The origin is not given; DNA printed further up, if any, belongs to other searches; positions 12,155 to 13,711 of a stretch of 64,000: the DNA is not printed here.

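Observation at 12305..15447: Two-component operon ending in a receiver-domain / RlmN-Cfr radical-SAM methyltransferase fusion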

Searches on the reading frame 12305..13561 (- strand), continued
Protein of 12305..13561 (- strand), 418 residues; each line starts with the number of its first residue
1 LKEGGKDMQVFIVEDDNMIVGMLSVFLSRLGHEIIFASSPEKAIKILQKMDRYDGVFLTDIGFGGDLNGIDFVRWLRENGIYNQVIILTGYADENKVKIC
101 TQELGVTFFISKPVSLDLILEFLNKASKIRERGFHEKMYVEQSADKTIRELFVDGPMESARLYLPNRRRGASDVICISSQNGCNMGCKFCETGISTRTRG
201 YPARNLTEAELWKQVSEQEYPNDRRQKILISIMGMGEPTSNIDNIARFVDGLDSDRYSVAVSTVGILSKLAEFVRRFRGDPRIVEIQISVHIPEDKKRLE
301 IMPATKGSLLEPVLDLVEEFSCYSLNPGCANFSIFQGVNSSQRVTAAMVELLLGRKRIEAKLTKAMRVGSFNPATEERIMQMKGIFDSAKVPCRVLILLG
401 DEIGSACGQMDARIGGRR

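Call 39: find_encoding_contigs(protein=P0131, flank=7000, max_places=2)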
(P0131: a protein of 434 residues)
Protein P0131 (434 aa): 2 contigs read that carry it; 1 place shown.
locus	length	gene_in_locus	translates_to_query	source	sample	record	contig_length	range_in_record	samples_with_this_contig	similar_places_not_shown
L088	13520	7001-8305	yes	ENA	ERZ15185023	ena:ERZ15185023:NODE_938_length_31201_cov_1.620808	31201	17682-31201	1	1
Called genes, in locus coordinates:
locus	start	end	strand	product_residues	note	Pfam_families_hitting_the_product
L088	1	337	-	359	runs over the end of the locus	PF00814:TsaD, PF22521:HypF_C_2 (weak)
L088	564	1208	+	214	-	PF04542:Sigma70_r2, PF08281:Sigma70_r4_2, PF04545:Sigma70_r4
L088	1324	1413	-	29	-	-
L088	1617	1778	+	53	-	-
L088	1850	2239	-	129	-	-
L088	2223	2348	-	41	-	-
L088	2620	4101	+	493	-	PF03193:RsgA_GTPase (faint), PF20720:nSTAND3 (faint), PF00005:ABC_tran, PF02463:SMC_N (faint), PF13173:AAA_14 (faint), PF13175:AAA_15 (faint), PF13191:AAA_16 (faint), PF00005:ABC_tran, +4 more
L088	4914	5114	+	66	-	PF00313:CSD, PF08206:OB_RNB (weak)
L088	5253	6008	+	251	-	PF00160:Pro_isomerase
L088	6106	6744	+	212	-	-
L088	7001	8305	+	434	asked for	PF00072:Response_reg, PF04055:Radical_SAM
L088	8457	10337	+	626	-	PF13188:PAS_8 (faint), PF01590:GAF (faint), PF13185:GAF_2 (faint), PF00989:PAS, PF08448:PAS_4, PF13426:PAS_9, PF08447:PAS_3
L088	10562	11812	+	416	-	PF00070:Pyr_redox (faint), PF00890:FAD_binding_2 (weak), PF01134:GIDA (faint), PF01494:FAD_binding_3 (weak), PF03486:HI0933_like, PF07992:Pyr_redox_2, PF12831:FAD_oxidored, PF22780:HI0933_like_1st, +1 more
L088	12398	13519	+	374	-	?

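Call 41: search_protein_families(library=pfam, proteins=[L085:8334-9671:+, L087:8455-10353:+, L088:8457-10337:+, L083:96-1280:+, L085:6171-6863:+], max_evalue=0.01)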
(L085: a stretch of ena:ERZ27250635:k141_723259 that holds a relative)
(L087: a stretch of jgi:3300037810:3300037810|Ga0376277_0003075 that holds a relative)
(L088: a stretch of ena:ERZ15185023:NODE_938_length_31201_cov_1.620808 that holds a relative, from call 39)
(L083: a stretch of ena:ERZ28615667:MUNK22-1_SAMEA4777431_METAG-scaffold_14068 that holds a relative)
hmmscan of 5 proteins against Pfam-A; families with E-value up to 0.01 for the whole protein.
L085:8334-9671:+ (445 aa): 10 families
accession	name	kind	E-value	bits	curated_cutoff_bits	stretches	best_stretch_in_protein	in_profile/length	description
PF13426.13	PAS_9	-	9.5e-21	74.5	27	2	165-265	2-103/103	PAS domain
PF00989.32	PAS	-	5.9e-20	71.8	22.6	2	155-263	2-113/113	PAS fold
PF08447.18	PAS_3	-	4.1e-17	62.7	25.6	1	177-259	2-88/89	PAS fold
PF08448.16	PAS_4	-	1.5e-13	51.4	23.1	1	160-267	1-109/110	PAS fold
PF13188.13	PAS_8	-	2.3e-10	40.4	21.8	1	155-210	2-57/65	PAS domain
PF13185.12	GAF_2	-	3.7e-09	37.3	28.6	1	306-438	5-135/136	GAF domain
PF13492.12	GAF_3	-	7.2e-05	23.6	27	1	308-438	5-127/129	GAF domain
PF13596.12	PAS_10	-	0.00013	23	22.1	0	192-264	36-106/106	PAS domain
PF01590.32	GAF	-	0.0002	22.3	22.4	1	389-438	85-133/133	GAF domain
PF12860.13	PAS_7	-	0.0041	17.7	27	0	188-270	38-114/115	PAS fold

L087:8455-10353:+ (632 aa): 11 families
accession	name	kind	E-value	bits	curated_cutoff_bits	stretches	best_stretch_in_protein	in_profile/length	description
PF00989.32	PAS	-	4e-18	65.9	22.6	1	340-448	2-113/113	PAS fold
PF13426.13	PAS_9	-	4.2e-18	66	27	1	350-450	2-103/103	PAS domain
PF08447.18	PAS_3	-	7.8e-16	58.6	25.6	1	362-444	2-88/89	PAS fold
PF08448.16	PAS_4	-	2.6e-14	53.8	23.1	1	345-452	1-109/110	PAS fold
PF13188.13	PAS_8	-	1.4e-07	31.6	21.8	1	339-392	1-54/65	PAS domain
PF13185.12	GAF_2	-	1.8e-07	31.9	28.6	1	170-325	6-135/136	GAF domain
PF01590.32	GAF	-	4.3e-06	27.7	22.4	0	576-625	85-133/133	GAF domain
PF13492.12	GAF_3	-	0.00012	22.9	27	0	276-325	78-127/129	GAF domain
PF13596.12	PAS_10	-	0.00024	22.1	22.1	1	346-449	6-106/106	PAS domain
PF14598.12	PAS_11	-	0.00078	19.8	25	1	354-429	7-83/109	PAS domain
PF09766.14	FmiP_Thoc5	-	0.008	15.9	29.4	0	118-184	71-142/362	Fms-interacting protein/Thoc5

L088:8457-10337:+ (626 aa): 10 families
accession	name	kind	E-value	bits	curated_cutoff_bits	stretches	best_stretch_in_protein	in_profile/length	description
PF13426.13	PAS_9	-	8.1e-20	71.5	27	2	346-446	2-103/103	PAS domain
PF00989.32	PAS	-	5.8e-19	68.6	22.6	2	335-444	1-113/113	PAS fold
PF08447.18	PAS_3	-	2.4e-16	60.2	25.6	1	358-440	2-88/89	PAS fold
PF08448.16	PAS_4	-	8.8e-16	58.6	23.1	2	341-448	1-109/110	PAS fold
PF13185.12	GAF_2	-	7.4e-13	49.3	28.6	2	488-619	6-135/136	GAF domain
PF13188.13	PAS_8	-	5.9e-09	36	21.8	1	335-387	1-53/65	PAS domain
PF01590.32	GAF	-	5.1e-07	30.7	22.4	0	489-616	5-130/133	GAF domain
PF13596.12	PAS_10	-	0.00014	22.9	22.1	0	349-445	13-106/106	PAS domain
PF13492.12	GAF_3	-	0.00029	21.7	27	0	273-322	79-128/129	GAF domain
PF09766.14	FmiP_Thoc5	-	0.002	17.9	29.4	1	116-179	78-141/362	Fms-interacting protein/Thoc5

L083:96-1280:+ (394 aa): 4 families
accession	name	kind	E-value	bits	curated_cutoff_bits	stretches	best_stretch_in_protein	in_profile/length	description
PF02518.31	HATPase_c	-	7.5e-24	84.8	26.4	1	278-390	2-109/111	Histidine kinase-, DNA gyrase B-, and HSP90-like ATPase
PF00512.31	HisKA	-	3.7e-07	30.5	26.9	1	164-228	2-64/66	His Kinase A (phospho-acceptor) domain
PF13589.12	HATPase_c_3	-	2.8e-06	27.8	25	1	288-361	9-86/137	Histidine kinase-, DNA gyrase B-, and HSP90-like ATPase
PF14501.12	HATPase_c_5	-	0.0014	19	22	1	281-375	5-90/102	GHKL domain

L085:6171-6863:+ (230 aa): 1 family
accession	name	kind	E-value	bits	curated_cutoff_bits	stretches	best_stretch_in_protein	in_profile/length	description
PF01966.28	HD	-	2.3e-12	47.7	22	1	42-144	2-114/116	HD domain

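Call 63: predict_structure(alignment_id=A7)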
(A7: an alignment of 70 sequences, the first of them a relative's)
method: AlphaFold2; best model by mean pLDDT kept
length: 411 residues; sequences in the alignment: 70
mean_pLDDT: 92.8   pTM: 0.91
mean pLDDT of the five models: 92.8, 92.6, 92.3, 91.8, 91.7
residues with pLDDT >= 90: 335; 70-90: 65; 50-70: 6; < 50: 5
segments of 3 or more residues with pLDDT < 50: 407-411
pLDDT, mean of each block of 10 residues (from residue 1): 97 96 98 98 97 93 97 96 83 91 94 94 84 93 89 89 89 94 90 88 96 75 95 98 96 98 98 97 97 96 98 97 97 98 98 95 94 98 95 86 61 39
secondary structure, 60 per line:
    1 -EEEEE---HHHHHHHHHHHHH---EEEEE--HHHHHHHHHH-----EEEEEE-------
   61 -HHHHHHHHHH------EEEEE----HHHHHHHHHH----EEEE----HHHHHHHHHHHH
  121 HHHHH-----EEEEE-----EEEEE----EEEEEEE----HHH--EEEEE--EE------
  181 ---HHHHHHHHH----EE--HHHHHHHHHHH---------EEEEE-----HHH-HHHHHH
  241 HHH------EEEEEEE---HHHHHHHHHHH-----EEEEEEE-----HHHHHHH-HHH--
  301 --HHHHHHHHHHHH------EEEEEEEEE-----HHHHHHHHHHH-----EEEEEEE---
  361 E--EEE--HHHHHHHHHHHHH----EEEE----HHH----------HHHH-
elements in order: E2-6 H10-22 E26-30 H33-42 E48-53 H62-71 E78-82 H87-96 E101-104 H109-125 E131-135 E141-145 E150-156 E166-170 H184-192 H201-211 E221-225 H235-243 E250-256 H260-270 E276-282 H288-294 H303-314 E321-329 H335-345 E351-357 E364-366 H369-381 E386-389 H407-410

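Call 66: fold_search(model_id=the predicted structure, library=pdb)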
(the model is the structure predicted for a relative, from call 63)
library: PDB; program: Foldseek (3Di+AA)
matches with E <= 10: 1626; with E <= 0.001: 486
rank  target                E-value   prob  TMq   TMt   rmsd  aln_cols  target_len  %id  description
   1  6fz6_A                3.0e-18  1.00  0.57  0.68  11.3       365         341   24  Crystal Structure of a radical SAM methyltransferase from Sphaerobacter thermophilus (released 2019-04-10)
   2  5hr6_A                2.4e-16  1.00  0.58  0.67  10.1       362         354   22  X-ray crystal structure of C118A RlmN with cross-linked tRNA purified from Escherichia coli (released 2016-04-13)
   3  5hr7_A                4.5e-16  1.00  0.57  0.64   9.6       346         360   22  X-ray crystal structure of C118A RlmN from Escherichia coli with cross-linked in vitro transcribed tRNA (released 2016-04-13)
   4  3rfa_B                5.9e-16  1.00  0.59  0.67   9.9       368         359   22  X-ray structure of RlmN from Escherichia coli in complex with S-adenosylmethionine (released 2011-05-11)
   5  3rfa_A                1.8e-15  1.00  0.56  0.68  10.0       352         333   22  X-ray structure of RlmN from Escherichia coli in complex with S-adenosylmethionine (released 2011-05-11)
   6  4pl1_A                2.7e-15  1.00  0.54  0.66  10.0       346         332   21  X-ray crystal structure of C118A RlmN from Escherichia coli with S-adenosylmethionine (released 2014-05-28)
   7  3rf9_B                2.9e-15  1.00  0.55  0.64  10.3       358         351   22  X-ray structure of RlmN from Escherichia coli (released 2011-05-11)
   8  4pl1_B                3.0e-15  1.00  0.58  0.66   9.9       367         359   23  X-ray crystal structure of C118A RlmN from Escherichia coli with S-adenosylmethionine (released 2014-05-28)
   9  3rf9_A                3.4e-15  1.00  0.55  0.63  10.0       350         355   22  X-ray structure of RlmN from Escherichia coli (released 2011-05-11)
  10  4pl2_A                6.7e-15  1.00  0.57  0.66  10.8       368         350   21  X-ray crystal structure of C118A RlmN from Escherichia coli (released 2014-05-28)
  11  9p0p                  7.4e-11  1.00  0.49  0.64  12.2       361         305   18  Crystal structure of 23S rRNA methyltransferase Cfr, apoenzyme (released 2025-07-16)
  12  6swl_A                4.1e-07  1.00  0.28  0.80   2.1       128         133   26  The REC domain of XynC, a response regulator from Geobacillus stearothermophilus (released 2020-10-14)
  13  1zy2_A                4.9e-07  1.00  0.28  0.77   2.2       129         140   29  Crystal structure of the phosphorylated receiver domain of the transcription regulator NtrC1 from Aquifex aeolicus (released 2005-08-16)
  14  1ny5_A                5.2e-07  1.00  0.27  0.29  16.7       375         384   16  Crystal structure of sigm54 activator (AAA+ ATPase) in the inactive state (released 2003-11-11)
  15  4l4u                  5.5e-07  1.00  0.27  0.29  16.8       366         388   16  Crystal structure of construct containing A. aeolicus NtrC1 receiver, central and DNA binding domains (released 2013-08-28)
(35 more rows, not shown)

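Call 71: search_protein_families(library=pfam, proteins=[P0125, P0133, P0182, P0272], max_evalue=0.01)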
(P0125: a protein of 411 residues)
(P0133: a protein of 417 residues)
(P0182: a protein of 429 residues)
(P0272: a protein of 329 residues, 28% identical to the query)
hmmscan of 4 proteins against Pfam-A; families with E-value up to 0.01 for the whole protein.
P0125 (411 aa): 3 families
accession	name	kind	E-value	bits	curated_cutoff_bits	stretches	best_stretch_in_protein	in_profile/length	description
PF00072.30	Response_reg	-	1.6e-21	77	30.2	1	6-117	1-111/111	Response regulator receiver domain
PF04055.27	Radical_SAM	-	8.2e-10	39.5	29.5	1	174-338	3-163/166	Radical SAM superfamily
PF19238.5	Radical_SAM_2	-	0.0028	17.8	26.7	1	272-347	74-145/151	Radical SAM-like domain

P0133 (417 aa): 2 families
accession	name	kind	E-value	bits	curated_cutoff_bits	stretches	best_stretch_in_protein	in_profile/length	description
PF00072.30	Response_reg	-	1.2e-14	54.8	30.2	1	4-105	1-100/111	Response regulator receiver domain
PF04055.27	Radical_SAM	-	4.7e-11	43.6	29.5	1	186-332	3-149/166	Radical SAM superfamily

P0182 (429 aa): 1 family
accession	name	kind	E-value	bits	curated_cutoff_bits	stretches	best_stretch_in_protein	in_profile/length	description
PF00072.30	Response_reg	-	5.5e-08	33.4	30.2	1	11-116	1-105/111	Response regulator receiver domain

P0272 (329 aa): 2 families
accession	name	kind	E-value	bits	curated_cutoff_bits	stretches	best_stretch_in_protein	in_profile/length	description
PF04055.27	Radical_SAM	-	9.8e-20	71.8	29.5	1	97-260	3-160/166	Radical SAM superfamily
PF13353.11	Fer4_12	-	0.0024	18.6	22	1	98-171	12-81/137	4Fe-4S single cluster domain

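Call 73: find_encoding_contigs(protein=P0001, flank=3000, max_places=3)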
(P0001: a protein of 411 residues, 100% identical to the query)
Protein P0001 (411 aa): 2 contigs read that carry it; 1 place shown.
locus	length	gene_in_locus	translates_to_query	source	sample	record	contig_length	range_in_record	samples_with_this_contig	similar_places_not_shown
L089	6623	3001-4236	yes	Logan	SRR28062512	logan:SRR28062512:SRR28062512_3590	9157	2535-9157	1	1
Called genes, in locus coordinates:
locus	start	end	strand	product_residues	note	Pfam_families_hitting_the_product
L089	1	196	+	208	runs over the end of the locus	PF04203:Sortase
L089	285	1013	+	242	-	PF00929:RNase_T, PF01612:DNA_pol_A_exo1 (faint), PF20600:ExoX-like_C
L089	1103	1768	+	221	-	PF00072:Response_reg, PF00486:Trans_reg_C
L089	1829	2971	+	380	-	PF00512:HisKA, PF02518:HATPase_c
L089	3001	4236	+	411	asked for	PF00072:Response_reg, PF04055:Radical_SAM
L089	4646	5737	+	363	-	PF00348:polyprenyl_synt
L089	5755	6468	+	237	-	PF01255:Prenyltransf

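Call 74: find_encoding_contigs(protein=P0124, flank=6000, max_places=2)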
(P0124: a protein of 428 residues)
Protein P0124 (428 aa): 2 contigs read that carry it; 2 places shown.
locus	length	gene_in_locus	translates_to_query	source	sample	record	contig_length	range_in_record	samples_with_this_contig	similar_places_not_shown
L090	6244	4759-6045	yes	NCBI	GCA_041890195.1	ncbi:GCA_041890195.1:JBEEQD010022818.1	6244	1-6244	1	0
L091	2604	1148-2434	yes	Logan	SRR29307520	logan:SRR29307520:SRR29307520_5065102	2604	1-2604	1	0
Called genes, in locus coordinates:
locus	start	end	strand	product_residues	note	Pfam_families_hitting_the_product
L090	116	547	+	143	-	-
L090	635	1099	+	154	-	PF11969:DcpS_C (weak), PF01230:HIT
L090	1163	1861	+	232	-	PF00696:AA_kinase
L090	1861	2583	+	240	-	PF10108:DNA_pol_B_exo2, PF13482:RNase_H_2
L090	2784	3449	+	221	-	PF00072:Response_reg, PF00486:Trans_reg_C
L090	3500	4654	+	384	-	PF00512:HisKA, PF02518:HATPase_c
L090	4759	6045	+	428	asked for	PF00072:Response_reg, PF04055:Radical_SAM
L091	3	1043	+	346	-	?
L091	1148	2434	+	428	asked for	PF00072:Response_reg, PF04055:Radical_SAM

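Call 77: search_protein_families(library=padloc, proteins=[window:12305-13540:-], max_evalue=0.001)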
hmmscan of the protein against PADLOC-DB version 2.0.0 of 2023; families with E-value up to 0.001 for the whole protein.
window:12305-13540:- (411 aa): 0 families

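Call 98: find_encoding_contigs(protein=P0128, flank=5000, max_places=1)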
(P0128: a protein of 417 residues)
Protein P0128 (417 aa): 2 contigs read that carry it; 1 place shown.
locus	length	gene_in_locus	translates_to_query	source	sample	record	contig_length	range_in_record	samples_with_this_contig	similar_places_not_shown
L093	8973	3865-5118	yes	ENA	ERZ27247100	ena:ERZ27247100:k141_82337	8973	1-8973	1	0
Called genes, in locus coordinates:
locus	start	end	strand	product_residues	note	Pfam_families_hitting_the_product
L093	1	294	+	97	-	?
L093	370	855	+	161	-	-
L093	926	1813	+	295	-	PF02899:Phage_int_SAM_1 (faint), PF00589:Phage_integrase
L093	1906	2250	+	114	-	PF18924:DUF5674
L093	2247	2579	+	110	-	-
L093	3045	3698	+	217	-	PF01966:HD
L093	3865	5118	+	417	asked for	PF00072:Response_reg, PF04055:Radical_SAM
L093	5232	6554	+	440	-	PF13188:PAS_8 (faint), PF00989:PAS, PF08448:PAS_4 (weak), PF13426:PAS_9, PF08447:PAS_3, PF13185:GAF_2 (weak)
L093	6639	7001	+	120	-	-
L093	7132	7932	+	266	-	PF09553:RE_Eco47II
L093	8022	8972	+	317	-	?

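Call 99: find_encoding_contigs(protein=P0135, flank=5000, max_places=1)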
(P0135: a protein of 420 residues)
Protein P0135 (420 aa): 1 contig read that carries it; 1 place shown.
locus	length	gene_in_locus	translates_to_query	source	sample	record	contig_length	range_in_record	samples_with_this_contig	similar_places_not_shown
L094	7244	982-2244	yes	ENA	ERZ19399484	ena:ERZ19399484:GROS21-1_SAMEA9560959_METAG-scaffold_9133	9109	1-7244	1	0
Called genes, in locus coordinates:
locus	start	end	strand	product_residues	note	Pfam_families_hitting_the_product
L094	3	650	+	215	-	?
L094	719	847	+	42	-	PF02518:HATPase_c (weak)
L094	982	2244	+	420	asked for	PF00072:Response_reg, PF04055:Radical_SAM (weak)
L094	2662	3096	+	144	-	-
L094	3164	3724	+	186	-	PF00561:Abhydrolase_1 (faint), PF06821:Ser_hydrolase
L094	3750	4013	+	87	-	PF12674:Zn_ribbon_2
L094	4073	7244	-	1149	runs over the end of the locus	PF00873:ACR_tran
